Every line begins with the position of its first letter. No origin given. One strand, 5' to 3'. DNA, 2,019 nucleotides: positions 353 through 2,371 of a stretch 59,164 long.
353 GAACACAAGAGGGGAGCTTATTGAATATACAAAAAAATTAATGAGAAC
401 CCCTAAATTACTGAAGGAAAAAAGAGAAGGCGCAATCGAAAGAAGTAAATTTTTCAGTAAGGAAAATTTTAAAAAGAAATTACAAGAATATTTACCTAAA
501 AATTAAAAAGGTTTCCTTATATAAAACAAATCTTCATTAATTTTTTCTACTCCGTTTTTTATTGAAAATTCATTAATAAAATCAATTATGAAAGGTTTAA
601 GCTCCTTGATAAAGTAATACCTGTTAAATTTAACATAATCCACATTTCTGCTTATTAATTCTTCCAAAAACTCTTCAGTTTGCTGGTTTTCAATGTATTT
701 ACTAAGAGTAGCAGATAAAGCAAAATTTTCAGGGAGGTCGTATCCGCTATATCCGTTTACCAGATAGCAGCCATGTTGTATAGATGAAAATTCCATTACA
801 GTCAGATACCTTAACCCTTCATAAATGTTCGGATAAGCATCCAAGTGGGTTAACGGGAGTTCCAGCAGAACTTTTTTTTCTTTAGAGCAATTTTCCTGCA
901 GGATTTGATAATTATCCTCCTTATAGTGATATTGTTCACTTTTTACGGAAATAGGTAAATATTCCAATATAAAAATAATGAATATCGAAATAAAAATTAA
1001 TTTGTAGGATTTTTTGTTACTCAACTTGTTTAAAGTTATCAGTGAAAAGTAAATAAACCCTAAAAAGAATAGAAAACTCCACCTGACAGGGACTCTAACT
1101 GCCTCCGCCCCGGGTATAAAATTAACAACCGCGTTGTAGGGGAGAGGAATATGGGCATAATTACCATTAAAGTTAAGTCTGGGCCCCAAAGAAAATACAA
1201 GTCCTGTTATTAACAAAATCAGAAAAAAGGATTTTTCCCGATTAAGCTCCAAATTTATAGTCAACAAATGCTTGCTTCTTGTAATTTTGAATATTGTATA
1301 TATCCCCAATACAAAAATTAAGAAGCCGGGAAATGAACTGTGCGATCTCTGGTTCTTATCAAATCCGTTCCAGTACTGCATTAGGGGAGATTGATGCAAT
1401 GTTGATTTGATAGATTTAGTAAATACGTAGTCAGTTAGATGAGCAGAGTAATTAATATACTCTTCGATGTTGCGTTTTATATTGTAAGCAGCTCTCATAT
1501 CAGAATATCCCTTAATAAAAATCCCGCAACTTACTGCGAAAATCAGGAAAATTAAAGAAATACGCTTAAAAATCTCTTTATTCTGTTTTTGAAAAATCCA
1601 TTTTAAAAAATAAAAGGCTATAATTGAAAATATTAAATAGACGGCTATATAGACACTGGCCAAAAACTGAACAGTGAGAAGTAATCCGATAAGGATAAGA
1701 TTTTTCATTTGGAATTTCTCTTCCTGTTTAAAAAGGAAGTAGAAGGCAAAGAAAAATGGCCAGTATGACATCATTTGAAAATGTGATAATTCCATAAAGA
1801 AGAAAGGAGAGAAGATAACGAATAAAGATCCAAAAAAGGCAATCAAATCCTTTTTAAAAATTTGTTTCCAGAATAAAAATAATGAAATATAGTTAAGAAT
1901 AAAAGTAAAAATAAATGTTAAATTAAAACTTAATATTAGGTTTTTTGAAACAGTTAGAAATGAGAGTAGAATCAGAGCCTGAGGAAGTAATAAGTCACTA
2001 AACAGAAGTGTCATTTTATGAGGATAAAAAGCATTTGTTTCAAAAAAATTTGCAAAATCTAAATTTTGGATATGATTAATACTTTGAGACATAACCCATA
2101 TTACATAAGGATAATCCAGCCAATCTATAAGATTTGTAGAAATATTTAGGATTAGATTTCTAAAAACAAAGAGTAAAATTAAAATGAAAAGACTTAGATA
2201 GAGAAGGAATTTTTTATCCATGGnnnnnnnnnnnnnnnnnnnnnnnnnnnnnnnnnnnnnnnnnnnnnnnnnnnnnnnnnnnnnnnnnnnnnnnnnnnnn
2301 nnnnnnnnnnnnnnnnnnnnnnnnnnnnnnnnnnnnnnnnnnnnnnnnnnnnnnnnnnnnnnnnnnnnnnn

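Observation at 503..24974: Exceptionally GT-C-rich glycosylation megalocus: a possibly undescribed extracytoplasmic glycan-assembly or protein-glycosylation system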

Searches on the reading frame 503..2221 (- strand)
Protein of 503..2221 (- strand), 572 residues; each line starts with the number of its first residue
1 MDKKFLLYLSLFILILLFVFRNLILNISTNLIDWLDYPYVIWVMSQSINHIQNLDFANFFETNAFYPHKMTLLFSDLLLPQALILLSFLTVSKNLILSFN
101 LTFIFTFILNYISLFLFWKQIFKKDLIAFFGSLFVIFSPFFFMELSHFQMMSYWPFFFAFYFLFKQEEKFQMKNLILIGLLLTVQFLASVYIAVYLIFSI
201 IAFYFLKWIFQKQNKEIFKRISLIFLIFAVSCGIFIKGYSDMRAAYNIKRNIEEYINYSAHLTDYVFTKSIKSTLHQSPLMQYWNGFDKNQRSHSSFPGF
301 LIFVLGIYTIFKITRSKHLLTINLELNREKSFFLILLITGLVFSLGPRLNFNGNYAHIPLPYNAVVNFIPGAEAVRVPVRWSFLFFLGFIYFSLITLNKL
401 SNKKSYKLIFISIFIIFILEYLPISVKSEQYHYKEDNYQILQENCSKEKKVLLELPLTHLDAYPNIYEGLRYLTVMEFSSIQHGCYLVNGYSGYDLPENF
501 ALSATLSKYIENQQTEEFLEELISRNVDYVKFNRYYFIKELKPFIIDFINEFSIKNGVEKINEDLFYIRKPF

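Call 4: search_protein_families(library=pfam, proteins=[window:503-2221:-], max_evalue=0.01)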
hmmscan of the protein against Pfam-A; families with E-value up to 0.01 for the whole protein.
window:503-2221:- (572 aa): 0 families

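Call 9: search_protein_families(library=ncbifam, proteins=[window:503-2221:-], max_evalue=1)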
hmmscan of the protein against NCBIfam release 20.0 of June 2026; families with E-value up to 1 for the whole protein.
window:503-2221:- (572 aa): 1 family
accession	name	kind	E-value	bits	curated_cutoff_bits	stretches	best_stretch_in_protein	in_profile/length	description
TIGR04370.1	glyco_rpt_poly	subfamily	0.0064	15.5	40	1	151-280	146-284/396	oligosaccharide repeat unit polymerase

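Call 13: search_solved_structures(query=window:503-2221:-, max_evalue=10)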
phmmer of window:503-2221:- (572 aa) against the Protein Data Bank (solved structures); distinct sequences matched with E-value up to 10: 4.
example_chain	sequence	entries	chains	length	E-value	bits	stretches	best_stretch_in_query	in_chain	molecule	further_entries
4x9h_A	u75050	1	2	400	0.31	12.9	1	314-409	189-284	Down syndrome cell adhesion molecule, isoform AP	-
4xb7_A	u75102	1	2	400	0.32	12.9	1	314-409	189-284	Down syndrome cell adhesion molecule, isoform 4.4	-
7a23_d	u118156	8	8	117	0.79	11.6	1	202-255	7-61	B22 | NADH dehydrogenase [ubiquinone] 1 beta subcomplex subunit 9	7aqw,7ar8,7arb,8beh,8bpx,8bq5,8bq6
7ar7_n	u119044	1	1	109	1.3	10.9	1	203-255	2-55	NADH dehydrogenase [ubiquinone] 1 beta subcomplex subunit 9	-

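Call 15: find_homologous_proteins(query=window:503-2221:-, max_evalue=0.001)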
Query window:503-2221:- (572 aa): 229 proteins with E <= 0.001 among 8000 candidates; the best 120 are listed.
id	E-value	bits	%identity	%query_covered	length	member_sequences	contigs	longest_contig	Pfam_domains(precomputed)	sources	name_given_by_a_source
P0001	0.0e+0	1205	97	100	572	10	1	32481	-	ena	-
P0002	1.2e-248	845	67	100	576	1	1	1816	PF19830.5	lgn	-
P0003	2.0e-240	817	64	100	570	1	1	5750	-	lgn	-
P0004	5.0e-240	816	65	99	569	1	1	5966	PF19830.5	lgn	-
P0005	9.3e-238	809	65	100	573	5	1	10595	PF19830.5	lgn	-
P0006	9.4e-237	805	65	100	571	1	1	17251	-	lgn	-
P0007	1.5e-236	805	65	96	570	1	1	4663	PF19830.5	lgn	-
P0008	2.8e-236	804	64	100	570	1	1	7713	PF19830.5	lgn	-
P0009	9.8e-236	802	64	100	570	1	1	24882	-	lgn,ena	-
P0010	2.5e-232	791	63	99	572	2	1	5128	PF19830.5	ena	-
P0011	2.3e-231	787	63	99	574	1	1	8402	-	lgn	-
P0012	4.5e-230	783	64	100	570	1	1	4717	PF19830.5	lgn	-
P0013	1.4e-228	778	63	95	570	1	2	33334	PF19830.5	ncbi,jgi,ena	-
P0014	2.0e-228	778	62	100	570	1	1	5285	-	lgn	-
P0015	4.2e-228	777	62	99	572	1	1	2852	-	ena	-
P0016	6.0e-224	763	61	100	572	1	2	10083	PF19830.5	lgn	-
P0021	3.0e-214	731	59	100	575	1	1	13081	PF19830.5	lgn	-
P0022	1.5e-213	729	60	99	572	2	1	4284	PF19830.5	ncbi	-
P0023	1.1e-212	726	59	100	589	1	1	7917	PF19830.5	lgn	-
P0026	1.0e-208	713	58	99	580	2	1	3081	PF19830.5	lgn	-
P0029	9.0e-207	706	57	95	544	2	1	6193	PF19830.5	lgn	-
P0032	3.3e-204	698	57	99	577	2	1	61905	PF19830.5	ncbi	-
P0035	3.2e-199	681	56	96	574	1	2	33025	PF19830.5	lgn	-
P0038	7.9e-197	674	56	97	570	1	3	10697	PF19830.5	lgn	-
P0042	1.2e-192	660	54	99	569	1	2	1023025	-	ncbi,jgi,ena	-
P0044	2.0e-191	656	55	96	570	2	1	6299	PF19830.5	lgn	-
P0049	5.9e-180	618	51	96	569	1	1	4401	PF19830.5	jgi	jgi:hypothetical protein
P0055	7.7e-177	608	52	96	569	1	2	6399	PF19830.5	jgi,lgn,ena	jgi:hypothetical protein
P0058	5.6e-175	601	52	91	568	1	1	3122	PF19830.5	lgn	-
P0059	1.1e-174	600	52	95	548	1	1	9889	PF19830.5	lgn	-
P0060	1.2e-174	600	50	96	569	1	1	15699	PF19830.5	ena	-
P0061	4.1e-174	599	53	94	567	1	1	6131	PF19830.5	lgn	-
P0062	1.9e-173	596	53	89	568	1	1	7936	PF19830.5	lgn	-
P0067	3.1e-171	589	50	96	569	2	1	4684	PF19830.5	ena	-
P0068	1.7e-168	580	48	96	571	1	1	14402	PF19830.5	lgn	-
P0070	1.0e-167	577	49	96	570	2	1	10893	PF19830.5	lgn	-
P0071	1.0e-167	577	48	99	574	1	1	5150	PF19830.5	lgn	-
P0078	6.6e-163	562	48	99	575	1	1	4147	PF19830.5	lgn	-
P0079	2.8e-162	559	46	99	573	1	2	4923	PF19830.5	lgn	-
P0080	6.3e-162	558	48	96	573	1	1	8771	PF19830.5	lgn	-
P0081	3.5e-161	556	46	99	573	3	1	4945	PF19830.5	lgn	-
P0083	1.7e-160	554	49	90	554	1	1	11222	PF19830.5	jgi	jgi:hypothetical protein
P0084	4.7e-160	552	49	93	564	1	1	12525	PF19830.5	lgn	-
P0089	1.7e-157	544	49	93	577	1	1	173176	PF19830.5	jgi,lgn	jgi:hypothetical protein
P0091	1.4e-156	541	45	99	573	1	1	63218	PF19830.5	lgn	-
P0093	2.1e-156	540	47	97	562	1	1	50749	PF19830.5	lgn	-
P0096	6.8e-155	535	49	94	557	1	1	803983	PF19830.5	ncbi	-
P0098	1.8e-153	530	45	94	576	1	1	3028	PF19830.5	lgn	-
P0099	6.5e-153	529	47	95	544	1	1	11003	PF19830.5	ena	-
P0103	2.8e-152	526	44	96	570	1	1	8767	PF19830.5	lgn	-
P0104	1.4e-151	524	47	94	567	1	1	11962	PF19830.5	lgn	-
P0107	3.9e-151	523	47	94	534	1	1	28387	PF19830.5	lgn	-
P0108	5.8e-151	522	45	99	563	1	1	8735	PF19830.5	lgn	-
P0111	1.8e-148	514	49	92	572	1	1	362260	PF19830.5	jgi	jgi:hypothetical protein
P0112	1.2e-147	511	46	96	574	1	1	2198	PF19830.5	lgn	-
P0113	1.2e-147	511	46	94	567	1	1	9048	PF19830.5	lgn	-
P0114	1.4e-147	511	45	94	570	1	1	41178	PF19830.5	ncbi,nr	ncbi:MAG: hypothetical protein PHX34_04265 [Candidatus Shapirobacteria bacterium]|nr:hypothetical pr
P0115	1.7e-147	511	44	99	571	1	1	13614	PF19830.5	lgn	-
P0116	4.4e-147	509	47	92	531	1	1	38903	PF19830.5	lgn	-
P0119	4.2e-146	506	44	94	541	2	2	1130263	PF19830.5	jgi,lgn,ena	jgi:hypothetical protein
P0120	2.0e-144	501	44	99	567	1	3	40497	PF19830.5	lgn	-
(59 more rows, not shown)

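Call 20: search_solved_structures(query=A2, max_evalue=10)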
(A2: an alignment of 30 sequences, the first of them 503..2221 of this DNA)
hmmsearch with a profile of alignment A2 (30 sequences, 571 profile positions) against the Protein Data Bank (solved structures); distinct sequences matched with E-value up to 10: 0.

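Call 34: predict_structure(alignment_id=A2)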
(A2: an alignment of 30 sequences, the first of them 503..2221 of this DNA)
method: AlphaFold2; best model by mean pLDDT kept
length: 572 residues; sequences in the alignment: 30
mean_pLDDT: 88.6   pTM: 0.90
mean pLDDT of the five models: 88.6, 87.7, 87.1, 84.6, 76.8
residues with pLDDT >= 90: 321; 70-90: 225; 50-70: 25; < 50: 1
segments of 3 or more residues with pLDDT < 50: none
pLDDT, mean of each block of 10 residues (from residue 1): 91 95 95 91 91 82 72 75 95 95 97 98 96 94 88 97 91 96 94 94 93 89 96 85 77 84 85 84 85 78 92 73 84 96 89 79 80 79 96 96 92 94 85 88 89 89 85 90 83 68 92 96 93 90 91 94 92 57
secondary structure, 60 per line:
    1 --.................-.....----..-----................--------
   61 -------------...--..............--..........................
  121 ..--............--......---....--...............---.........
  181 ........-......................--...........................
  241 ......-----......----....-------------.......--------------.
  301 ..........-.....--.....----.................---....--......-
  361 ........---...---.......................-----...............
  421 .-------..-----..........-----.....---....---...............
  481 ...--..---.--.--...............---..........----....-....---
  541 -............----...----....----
elements in order: H3-19 H21-25 H37-52 H79-92 H95-122 H125-136 H139-144 H148-151 H154-168 H172-188 H190-211 H214-246 H252-257 H262-265 H279-285 H300-310 E312-316 E319-323 H328-344 E348-351 E354-359 H361-368 H378-400 H406-421 H436-445 E451-455 H466-483 H497-511 H515-524 E529-532 H542-553 E558-560 E565-568

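Call 38: fold_search(model_id=the predicted structure, library=pdb)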
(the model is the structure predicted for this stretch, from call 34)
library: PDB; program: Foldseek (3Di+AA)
matches with E <= 10: 96; with E <= 0.001: 14
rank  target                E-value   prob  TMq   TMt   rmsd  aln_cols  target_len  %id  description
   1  7zlh_A                4.6e-05  1.00  0.39  0.36  15.2       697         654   12  Cryo-EM structure of C-mannosyltransferase CeDPY19, in apo state, bound to CMT2-Fab and anti-Fab nanobody (released 2023-01-11)
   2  8b6l_I                9.3e-05  1.00  0.46  0.39  17.3       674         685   11  Subtomogram average of the human Sec61-TRAP-OSTA-translocon (released 2022-12-07)
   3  7zli_A                1.0e-04  1.00  0.49  0.44  11.2       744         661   10  Cryo-EM structure of C-mannosyltransferase CeDPY19, in complex with Dol25-P-Man and bound to CMT2-Fab and anti-Fab nan (released 2023-01-11)
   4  7oci_F                1.1e-04  1.00  0.49  0.45  11.2       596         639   12  Cryo-EM structure of yeast Ost6p containing oligosaccharyltransferase complex (released 2022-02-16)
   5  8age_A                1.2e-04  1.00  0.44  0.40  15.8       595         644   12  Structure of yeast oligosaccharylransferase complex with acceptor peptide bound (released 2022-12-07)
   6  6ezn_F                1.4e-04  1.00  0.52  0.46  12.9       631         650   12  Cryo-EM structure of the yeast oligosaccharyltransferase (OST) complex (released 2018-01-17)
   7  8pn9_A                1.7e-04  1.00  0.44  0.39  17.3       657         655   11  Structure of human oligosaccharyltransferase OST-A complex bound to NGI-1 (released 2024-05-08)
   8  8agc_A                2.9e-04  1.00  0.45  0.38  17.6       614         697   11  Structure of yeast oligosaccharylransferase complex with lipid-linked oligosaccharide and non-acceptor peptide bound (released 2022-12-07)
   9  9n9j_I                3.1e-04  1.00  0.41  0.35  17.5       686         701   12  Structure of a GRP94 folding intermediate engaged with a CCDC134- and FKBP11-bound secretory translocon (released 2025-11-19)
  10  7zlg_A                3.3e-04  1.00  0.46  0.42  11.3       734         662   11  Cryo-EM structure of C-mannosyltransferase CeDPY19, in complex with acceptor peptide and bound to CMT2-Fab and anti-Fa (released 2023-01-11)
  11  6s7o_A                3.7e-04  1.00  0.47  0.42  17.6       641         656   10  Cryo-EM structure of human oligosaccharyltransferase complex OST-A (released 2019-12-18)
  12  6s7t_A                4.4e-04  1.00  0.45  0.38  11.6       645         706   10  Cryo-EM structure of human oligosaccharyltransferase complex OST-B (released 2019-12-18)
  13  7e9s_A                5.8e-04  1.00  0.42  0.29  17.5       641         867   12  Archaeal oligosaccharyltransferase AglB from Archaeoglobus fulgidus in complex with an inhibitory peptide and a dolich (released 2021-09-08)
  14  6ftg_5                6.6e-04  1.00  0.43  0.39  16.2       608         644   12  Subtomogram average of OST-containing ribosome-translocon complexes from canine rough microsomal membranes (released 2018-03-21)
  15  3wak                  1.1e-03  1.00  0.47  0.33  18.2       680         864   11  Crystal structure of the Archaeoglobus fulgidus oligosaccharyltransferase (O29867_ARCFU) in the apo form (released 2013-10-30)
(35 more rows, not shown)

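Call 60: find_encoding_contigs(protein=window:503-2221:-, flank=10000, max_places=4)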
Protein window:503-2221:- (572 aa): 3 contigs read that carry it; 3 places shown.
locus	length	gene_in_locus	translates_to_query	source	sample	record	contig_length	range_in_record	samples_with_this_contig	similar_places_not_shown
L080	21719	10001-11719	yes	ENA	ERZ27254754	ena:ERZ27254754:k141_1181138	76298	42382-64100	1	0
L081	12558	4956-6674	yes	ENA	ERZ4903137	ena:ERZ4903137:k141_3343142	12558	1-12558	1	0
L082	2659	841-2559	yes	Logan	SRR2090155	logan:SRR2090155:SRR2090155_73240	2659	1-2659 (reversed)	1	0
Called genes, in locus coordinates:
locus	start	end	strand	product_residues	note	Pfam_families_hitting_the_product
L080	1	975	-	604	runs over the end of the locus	-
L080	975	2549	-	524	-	PF13231:PMT_2 (weak)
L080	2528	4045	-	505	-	PF13231:PMT_2 (weak)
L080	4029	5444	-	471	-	PF13231:PMT_2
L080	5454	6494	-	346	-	-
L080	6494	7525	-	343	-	PF01370:Epimerase, PF02719:Polysacc_synt_2, PF04321:RmlD_sub_bind, PF01073:3Beta_HSD, PF07993:NAD_binding_4 (weak), PF13460:NAD_binding_10, PF16363:GDP_Man_Dehyd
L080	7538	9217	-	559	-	-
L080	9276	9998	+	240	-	PF00535:Glycos_transf_2, PF10111:Glyco_tranf_2_2, PF13641:Glyco_tranf_2_3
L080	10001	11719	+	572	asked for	-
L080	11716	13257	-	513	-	PF00534:Glycos_transf_1, PF13692:Glyco_trans_1_4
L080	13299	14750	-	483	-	PF13506:Glyco_transf_21 (faint), PF00535:Glycos_transf_2, PF10111:Glyco_tranf_2_2 (faint), PF13641:Glyco_tranf_2_3, PF13632:Glyco_trans_2_3 (weak)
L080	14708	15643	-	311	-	PF00535:Glycos_transf_2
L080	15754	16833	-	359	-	PF05575:V_cholerae_RfbT (faint), PF05050:Methyltransf_21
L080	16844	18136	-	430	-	PF04464:Glyphos_transf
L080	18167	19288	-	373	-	PF00465:Fe-ADH, PF13685:Fe-ADH_2, PF25137:ADH_Fe_C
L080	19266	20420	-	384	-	PF02776:TPP_enzyme_N, PF02775:TPP_enzyme_C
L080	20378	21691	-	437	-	PF01467:CTP_transf_like, PF13714:PEP_mutase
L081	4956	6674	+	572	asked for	-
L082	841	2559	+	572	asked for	-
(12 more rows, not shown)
